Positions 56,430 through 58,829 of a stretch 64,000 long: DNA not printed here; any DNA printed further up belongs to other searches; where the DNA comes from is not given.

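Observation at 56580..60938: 1305-aa membrane-core protein ending in a fully intact adenosine-deaminase domain, with a tightly coupled small partner gene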

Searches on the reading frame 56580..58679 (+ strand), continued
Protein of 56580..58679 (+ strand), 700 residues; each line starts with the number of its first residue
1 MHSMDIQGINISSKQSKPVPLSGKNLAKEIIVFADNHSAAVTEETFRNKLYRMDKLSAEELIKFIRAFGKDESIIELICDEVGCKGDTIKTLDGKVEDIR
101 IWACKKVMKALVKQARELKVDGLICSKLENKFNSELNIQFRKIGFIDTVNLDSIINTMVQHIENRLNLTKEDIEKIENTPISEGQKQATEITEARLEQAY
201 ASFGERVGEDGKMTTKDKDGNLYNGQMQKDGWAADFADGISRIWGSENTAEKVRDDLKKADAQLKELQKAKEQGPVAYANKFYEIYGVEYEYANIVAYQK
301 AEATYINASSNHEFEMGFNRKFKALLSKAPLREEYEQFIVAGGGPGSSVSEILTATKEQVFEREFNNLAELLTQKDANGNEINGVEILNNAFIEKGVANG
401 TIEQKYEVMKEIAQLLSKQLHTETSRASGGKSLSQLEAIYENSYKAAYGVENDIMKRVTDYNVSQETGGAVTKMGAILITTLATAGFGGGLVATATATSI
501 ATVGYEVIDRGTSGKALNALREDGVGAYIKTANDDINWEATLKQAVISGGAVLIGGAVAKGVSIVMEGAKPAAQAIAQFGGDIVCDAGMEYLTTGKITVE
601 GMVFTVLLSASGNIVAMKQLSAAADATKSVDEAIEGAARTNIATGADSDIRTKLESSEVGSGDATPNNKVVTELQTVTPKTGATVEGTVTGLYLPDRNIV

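Call 57: search_protein_representatives(alignment_id=A3)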
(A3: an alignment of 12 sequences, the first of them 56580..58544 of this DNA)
Query: 12 sequences, 630 profile positions. Proteins with E-value up to 0.001 (for the whole library): 503; up to 1e-10: 389; up to 1e-30: 199. The best 150 are listed.
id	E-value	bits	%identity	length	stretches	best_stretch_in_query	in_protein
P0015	4.8e-294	992.9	-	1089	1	3-620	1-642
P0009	3.2e-292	986.9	-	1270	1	3-615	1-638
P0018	3.3e-282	953.8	-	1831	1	3-626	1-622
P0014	1.5e-265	898.7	-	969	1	3-609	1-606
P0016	2.4e-253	858.4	-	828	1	3-614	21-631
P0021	9.0e-219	744.2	-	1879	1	7-614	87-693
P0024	9.5e-215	730.9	-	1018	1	4-629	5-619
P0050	1.3e-210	717.2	-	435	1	3-435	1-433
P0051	1.0e-206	704.4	-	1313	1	7-616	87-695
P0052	7.4e-202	688.3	-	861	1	15-630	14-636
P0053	2.5e-199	680.0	-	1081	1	12-618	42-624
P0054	2.4e-189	647.0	-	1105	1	13-603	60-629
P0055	9.7e-187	638.4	-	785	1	7-630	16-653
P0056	2.1e-164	564.6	-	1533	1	3-629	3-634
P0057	8.1e-161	552.8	-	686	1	11-629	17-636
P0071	1.5e-116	406.6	-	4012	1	18-629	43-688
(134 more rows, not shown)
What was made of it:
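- The exhaustive profile search finds 503 clusters (199 at E<=1e-30), 135-4012 aa long (call 57).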

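Call 75: search_protein_families(library=pfam, proteins=[L036:2319-4853:+, L039:61-2367:+, L036:4914-5342:+, L039:2476-2892:+, L004:1586-4069:+, L004:4086-4622:+, L033:617-2227:+, L033:2250-2732:+, L001:8204-8632:+, L040:12254-12580:+], max_evalue=0.01)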
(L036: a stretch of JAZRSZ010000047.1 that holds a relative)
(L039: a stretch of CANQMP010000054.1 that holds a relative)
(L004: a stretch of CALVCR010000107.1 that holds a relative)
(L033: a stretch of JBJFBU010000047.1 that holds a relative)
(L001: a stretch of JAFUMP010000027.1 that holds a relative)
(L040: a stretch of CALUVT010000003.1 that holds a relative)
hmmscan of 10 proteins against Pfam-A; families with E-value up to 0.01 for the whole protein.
L036:2319-4853:+ (845 aa): 2 families
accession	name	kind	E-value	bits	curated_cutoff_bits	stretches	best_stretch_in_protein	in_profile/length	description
PF05593.20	RHS_repeat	-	2.1e-12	47.5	22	1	160-191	1-28/38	RHS Repeat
PF13499.12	EF-hand_7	-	0.00014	22.6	30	0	38-95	4-57/67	EF-hand domain pair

L039:61-2367:+ (769 aa): 1 family
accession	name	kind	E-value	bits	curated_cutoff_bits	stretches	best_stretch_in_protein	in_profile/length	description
PF00226.36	DnaJ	-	0.0009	19.7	27.8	1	720-753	9-41/63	DnaJ domain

L036:4914-5342:+ (143 aa): 0 families

L039:2476-2892:+ (139 aa): 0 families

L004:1586-4069:+ (828 aa): 0 families

L004:4086-4622:+ (179 aa): 0 families

L033:617-2227:+ (537 aa): 0 families

L033:2250-2732:+ (161 aa): 1 family
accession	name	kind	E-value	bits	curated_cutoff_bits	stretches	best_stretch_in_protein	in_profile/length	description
PF06935.16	DUF1284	-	1.9e-19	70.3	25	1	21-122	2-101/102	Protein of unknown function (DUF1284)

L001:8204-8632:+ (143 aa): 1 family
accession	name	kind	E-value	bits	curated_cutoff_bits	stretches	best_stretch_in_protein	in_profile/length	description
PF14012.11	DUF4229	-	0.00057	20.3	27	1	7-35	27-55/68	Protein of unknown function (DUF4229)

L040:12254-12580:+ (109 aa): 1 family
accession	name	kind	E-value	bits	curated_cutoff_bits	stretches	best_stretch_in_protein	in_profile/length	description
PF25051.1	WHD_MCM8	-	0.004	17.6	26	0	68-92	37-61/80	MCM8 winged helix domain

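Call 79: search_solved_structures(query=A3, max_evalue=10)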
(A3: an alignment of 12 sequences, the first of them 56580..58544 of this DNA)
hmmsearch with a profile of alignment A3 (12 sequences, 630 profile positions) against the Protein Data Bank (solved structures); distinct sequences matched with E-value up to 10: 10.
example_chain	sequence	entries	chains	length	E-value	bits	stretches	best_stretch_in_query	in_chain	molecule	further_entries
6r1j_J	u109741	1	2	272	0.099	14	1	86-254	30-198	Uncharacterized protein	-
6h2d_P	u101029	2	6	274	0.36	12.1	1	86-173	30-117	AhlC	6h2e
1oqp_A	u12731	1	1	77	0.41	11.9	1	21-72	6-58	Caltractin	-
2jj7_A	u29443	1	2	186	0.5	11.6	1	176-270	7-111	HEMOLYSIN II REGULATORY PROTEIN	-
2wv1_A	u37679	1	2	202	0.57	11.5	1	176-270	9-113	HEMOLYSIN II REGULATORY PROTEIN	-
2fx0_A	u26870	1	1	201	0.58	11.4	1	176-270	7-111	hemolysin II regulatory protein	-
28jw_8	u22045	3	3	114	0.61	11.4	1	173-218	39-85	50S ribosomal protein L35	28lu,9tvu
2jk3_A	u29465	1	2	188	0.61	11.4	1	176-270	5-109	HEMOLYSIN II REGULATORY PROTEIN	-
4maq_A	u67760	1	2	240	2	9.6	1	214-251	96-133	Putative fumarylpyruvate hydrolase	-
9w9h_A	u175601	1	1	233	2.4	9.4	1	360-416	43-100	Kinesin-like protein KIF3A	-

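Call 81: search_solved_structures(query=A3, max_evalue=0.4, show_alignments=2)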
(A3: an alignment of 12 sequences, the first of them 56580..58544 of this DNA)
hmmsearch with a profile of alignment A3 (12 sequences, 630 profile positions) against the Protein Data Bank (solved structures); distinct sequences matched with E-value up to 0.4: 2.
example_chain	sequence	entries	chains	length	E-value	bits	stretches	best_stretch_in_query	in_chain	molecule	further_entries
6r1j_J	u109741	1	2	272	0.099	14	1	86-254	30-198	Uncharacterized protein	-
6h2d_P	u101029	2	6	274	0.36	12.1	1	86-173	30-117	AhlC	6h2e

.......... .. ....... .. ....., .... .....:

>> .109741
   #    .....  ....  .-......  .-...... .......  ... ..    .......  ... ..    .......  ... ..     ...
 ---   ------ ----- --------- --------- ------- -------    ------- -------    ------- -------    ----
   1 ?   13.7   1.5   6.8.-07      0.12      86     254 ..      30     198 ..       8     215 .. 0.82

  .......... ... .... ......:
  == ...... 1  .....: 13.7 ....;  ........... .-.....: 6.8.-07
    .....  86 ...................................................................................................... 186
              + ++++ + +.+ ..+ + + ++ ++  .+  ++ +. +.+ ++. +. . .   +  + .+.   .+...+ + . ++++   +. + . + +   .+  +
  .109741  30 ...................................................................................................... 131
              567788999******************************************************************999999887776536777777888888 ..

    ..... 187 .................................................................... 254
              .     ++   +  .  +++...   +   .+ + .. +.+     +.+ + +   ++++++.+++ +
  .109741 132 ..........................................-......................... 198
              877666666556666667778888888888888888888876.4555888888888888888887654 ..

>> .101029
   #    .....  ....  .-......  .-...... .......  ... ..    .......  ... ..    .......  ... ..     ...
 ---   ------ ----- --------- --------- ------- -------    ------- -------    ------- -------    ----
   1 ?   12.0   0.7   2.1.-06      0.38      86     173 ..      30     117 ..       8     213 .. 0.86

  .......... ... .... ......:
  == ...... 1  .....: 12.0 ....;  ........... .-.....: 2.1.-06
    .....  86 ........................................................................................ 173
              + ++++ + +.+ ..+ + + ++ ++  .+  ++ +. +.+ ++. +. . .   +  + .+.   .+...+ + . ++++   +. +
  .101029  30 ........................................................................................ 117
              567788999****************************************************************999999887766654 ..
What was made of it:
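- On ClyA/AhlC-type alpha pore-forming toxins: AhlC-family chains are the best PDB profile hits but are not significant (E 0.099 and 0.36; calls 79, 81).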

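Call 82: fold_search(model_id=the predicted structure, library=viral)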
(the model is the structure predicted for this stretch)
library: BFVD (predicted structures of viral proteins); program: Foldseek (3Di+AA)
matches with E <= 10: 143; with E <= 0.001: 0
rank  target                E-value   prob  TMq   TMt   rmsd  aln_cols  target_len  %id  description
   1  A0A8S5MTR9            1.2e-02  0.28  0.10  0.07  32.0       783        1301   15  Tape measure protein [Siphoviridae sp. ct8Ri8]
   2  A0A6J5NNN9            1.9e-02  0.14  0.07  0.08  37.4       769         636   12  Uncharacterized protein [uncultured Caudovirales phage]
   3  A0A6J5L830            2.1e-02  0.23  0.09  0.09  35.8       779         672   11  Phage tail tape measure protein [uncultured Caudovirales phage]
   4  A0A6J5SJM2            2.5e-02  0.33  0.11  0.10  32.2       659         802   12  Uncharacterized protein [uncultured Caudovirales phage]
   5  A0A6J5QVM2            5.6e-02  0.09  0.07  0.06  63.8       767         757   10  Uncharacterized protein [uncultured Caudovirales phage]
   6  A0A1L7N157            1.2e-01  0.10  0.08  0.10  32.0       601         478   11  Uncharacterized protein [Ralstonia phage RP12]
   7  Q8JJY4                1.4e-01  0.08  0.06  0.06  79.2       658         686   12  Putative myosine-like protein [Spodoptera frugiperda ascovirus 1a]
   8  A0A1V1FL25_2          1.5e-01  0.11  0.10  0.10  28.4       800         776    9  PD-(D/E)XK endonuclease-like domain-containing protein [Azobacteroides phage ProJPt-Bp1]
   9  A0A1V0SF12            1.8e-01  0.15  0.08  0.08  29.3       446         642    9  Uncharacterized protein [Hokovirus HKV1]
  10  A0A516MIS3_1          1.9e-01  0.11  0.11  0.07  34.9       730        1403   12  (no name in the UniProt tables at hand)
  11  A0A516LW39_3          2.0e-01  0.08  0.09  0.06  31.5       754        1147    8  (no name in the UniProt tables at hand)
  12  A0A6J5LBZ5            2.2e-01  0.12  0.10  0.07  37.4       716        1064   10  Caudovirus, tape measure, N-terminal [uncultured Caudovirales phage]
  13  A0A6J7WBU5            2.3e-01  0.13  0.11  0.12  35.6       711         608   11  Uncharacterized protein [uncultured Caudovirales phage]
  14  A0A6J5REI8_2          2.9e-01  0.08  0.10  0.06  29.6       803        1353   11  Uncharacterized protein [uncultured Caudovirales phage]
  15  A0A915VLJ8            3.8e-01  0.07  0.07  0.08  27.4       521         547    9  (no name in the UniProt tables at hand)
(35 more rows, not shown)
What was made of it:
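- On Phage tail tape-measure proteins: BFVD hits have E>=0.012 and TM<=0.11 (call 82).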

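Call 86: find_related_loci(query=A3, collection=viral_contigs, flank=10000)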
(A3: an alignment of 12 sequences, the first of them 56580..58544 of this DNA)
Query A3 (655 aa) in viral_contigs; peptide patterns used: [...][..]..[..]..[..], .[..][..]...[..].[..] (x = any residue, [..] = any of these).
78 stretches matched a pattern, but none encodes a relative of the query by tblastn (E <= 1e-3).
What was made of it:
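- On Phage tail tape-measure proteins: The module is absent from IMG/VR (call 86), and the context is not phage-like.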

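Call 91: search_protein_families(library=pfam, proteins=[L020:6849-8189:+, L036:5900-7330:-, L020:849-1607:+, L005:8321-9670:+, L005:13165-13860:-, L005:14541-16850:+, L013:6854-8206:-, L001:2662-3738:-, L004:472-1521:+], max_evalue=0.001)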
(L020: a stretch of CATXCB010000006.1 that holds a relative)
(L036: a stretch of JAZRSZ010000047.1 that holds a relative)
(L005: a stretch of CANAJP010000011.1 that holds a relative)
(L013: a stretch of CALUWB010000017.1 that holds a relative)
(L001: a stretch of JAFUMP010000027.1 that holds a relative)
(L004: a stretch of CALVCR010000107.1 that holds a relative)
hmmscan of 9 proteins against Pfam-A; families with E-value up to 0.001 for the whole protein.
L020:6849-8189:+ (447 aa): 0 families

L036:5900-7330:- (476 aa): 14 families
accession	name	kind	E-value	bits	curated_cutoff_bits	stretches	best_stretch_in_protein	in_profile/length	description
PF13181.12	TPR_8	-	1.3e-18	66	25.7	2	109-138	4-33/34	Tetratricopeptide repeat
PF07719.23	TPR_2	-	1e-15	56.9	27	0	141-173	2-34/34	Tetratricopeptide repeat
PF00515.34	TPR_1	-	1.3e-15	56.8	27.8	2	110-138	5-33/34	Tetratricopeptide repeat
PF14559.12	TPR_19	-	6.9e-13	49.2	25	1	18-70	4-56/68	Tetratricopeptide repeat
PF13428.12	TPR_14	-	1.5e-11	44.2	23.5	1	109-148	4-43/44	Tetratricopeptide repeat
PF13424.12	TPR_12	-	2.2e-10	41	30.1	1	110-170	7-75/77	Tetratricopeptide repeat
PF13431.12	TPR_17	-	1.3e-09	38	24.4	0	129-156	2-29/34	Tetratricopeptide repeat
PF23914.1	TPR_CcmH_CycH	-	9.6e-09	35.7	42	1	3-63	85-145/158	Cytochrome c-type biogenesis protein H TPR domain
PF13432.12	TPR_16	-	1.2e-08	35.6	32.7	1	111-173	2-64/65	Tetratricopeptide repeat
PF01075.23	Glyco_transf_9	-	5.8e-07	29.5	22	1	398-429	177-208/247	Glycosyltransferase family 9 (heptosyltransferase)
PF24575.1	TPR_Slam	-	5.9e-06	27.1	35.2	0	11-60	53-102/104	Surface lipoprotein assembly modifier, N-terminal TPR repeats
PF12895.13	ANAPC3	-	8.8e-06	26.3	27.2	0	119-194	2-76/82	Anaphase-promoting complex, cyclosome, subunit 3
PF13174.12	TPR_6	-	0.00013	22.8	26.3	0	110-139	4-33/33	Tetratricopeptide repeat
PF22860.2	DUF7017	-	0.00069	20.1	27.5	0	109-174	4-68/141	Domain of unknown function (DUF7017)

L020:849-1607:+ (253 aa): 0 families

L005:8321-9670:+ (450 aa): 5 families
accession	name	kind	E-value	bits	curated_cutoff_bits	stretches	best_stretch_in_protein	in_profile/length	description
PF12631.12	MnmE_helical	-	2.7e-50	171.9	40.1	1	130-447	1-211/211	MnmE helical domain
PF10396.14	TrmE_N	-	7.5e-43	145.9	29.8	1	15-127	1-117/117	GTP-binding protein TrmE N-terminus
PF01926.29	MMR_HSR1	-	1.7e-27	96.2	21.9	1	224-338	1-113/113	50S ribosome-binding GTPase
PF02421.24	FeoB_N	-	1e-08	35.3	27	1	224-328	2-103/156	Ferrous iron transport protein B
PF00350.29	Dynamin_N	-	7.1e-06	26.6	27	0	270-323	102-149/168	Dynamin family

L005:13165-13860:- (231 aa): 1 family
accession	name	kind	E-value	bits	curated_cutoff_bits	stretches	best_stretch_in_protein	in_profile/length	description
PF01553.26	Acyltransferase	-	1.3e-22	80.4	23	1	46-173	2-131/132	Acyltransferase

L005:14541-16850:+ (770 aa): 3 families
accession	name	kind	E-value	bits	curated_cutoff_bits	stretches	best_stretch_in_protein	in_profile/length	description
PF02880.22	PGM_PMM_III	-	2.9e-09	37.5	20.7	1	440-584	8-108/115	Phosphoglucomutase/phosphomannomutase, alpha/beta/alpha domain III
PF02878.22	PGM_PMM_I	-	1.1e-07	32.1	22.5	1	109-233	18-133/138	Phosphoglucomutase/phosphomannomutase, alpha/beta/alpha domain I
PF02879.22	PGM_PMM_II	-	2.9e-07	31.4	29.3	0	269-338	5-67/103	Phosphoglucomutase/phosphomannomutase, alpha/beta/alpha domain II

L013:6854-8206:- (450 aa): 6 families
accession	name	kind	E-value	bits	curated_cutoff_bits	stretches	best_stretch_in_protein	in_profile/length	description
PF05958.17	tRNA_U5-meth_tr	-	1.5e-18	67.4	23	1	256-445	149-352/357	tRNA (Uracil-5-)-methyltransferase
PF01938.26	TRAM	-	5.7e-09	36.2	21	1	3-54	7-61/61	TRAM domain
PF03602.21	Cons_hypoth95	-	1.9e-07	31.3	24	1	293-414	32-160/182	Conserved hypothetical protein 95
PF02475.24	TRM5-TYW2_MTfase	-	2.4e-06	28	28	1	309-401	39-130/164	TRM5/TYW2 methyltransferase domain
PF13847.12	Methyltransf_31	-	1.7e-05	25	27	1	318-410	15-113/145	Methyltransferase domain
PF05175.20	MTS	-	0.00015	21.9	23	1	303-384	29-109/170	Methyltransferase small domain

L001:2662-3738:- (358 aa): 3 families
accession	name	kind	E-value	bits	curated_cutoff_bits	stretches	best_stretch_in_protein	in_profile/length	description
PF00575.29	S1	-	6.3e-61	203.1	22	4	198-269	2-74/74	S1 RNA binding domain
PF23459.1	S1_RRP5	-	5.7e-12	46.5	27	1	200-268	3-72/72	RRP5 S1 domain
PF13509.12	S1_2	-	4.5e-11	43.1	21.8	1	200-233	1-35/61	S1 domain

L004:472-1521:+ (350 aa): 5 families
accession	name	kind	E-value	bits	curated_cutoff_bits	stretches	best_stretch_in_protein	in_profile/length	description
PF07991.19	KARI_N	-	7.8e-68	227.7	20.6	1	17-189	2-165/165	Acetohydroxy acid isomeroreductase, NADPH-binding domain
PF01450.25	KARI_C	-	4.8e-60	202.5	29.1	1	195-338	1-144/144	Ketol-acid reductoisomerase, C-terminal domain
PF02826.25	2-Hacid_dh_C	-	1.4e-05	25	25.1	1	12-85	29-101/178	D-isomer specific 2-hydroxyacid dehydrogenase, NAD binding domain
PF03446.21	NAD_binding_2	-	0.00013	22.4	21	0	21-107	1-90/161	NAD binding domain of 6-phosphogluconate dehydrogenase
PF03807.23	F420_oxidored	-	0.00046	21.2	21.6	0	21-103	1-85/94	NADP oxidoreductase coenzyme F420-dependent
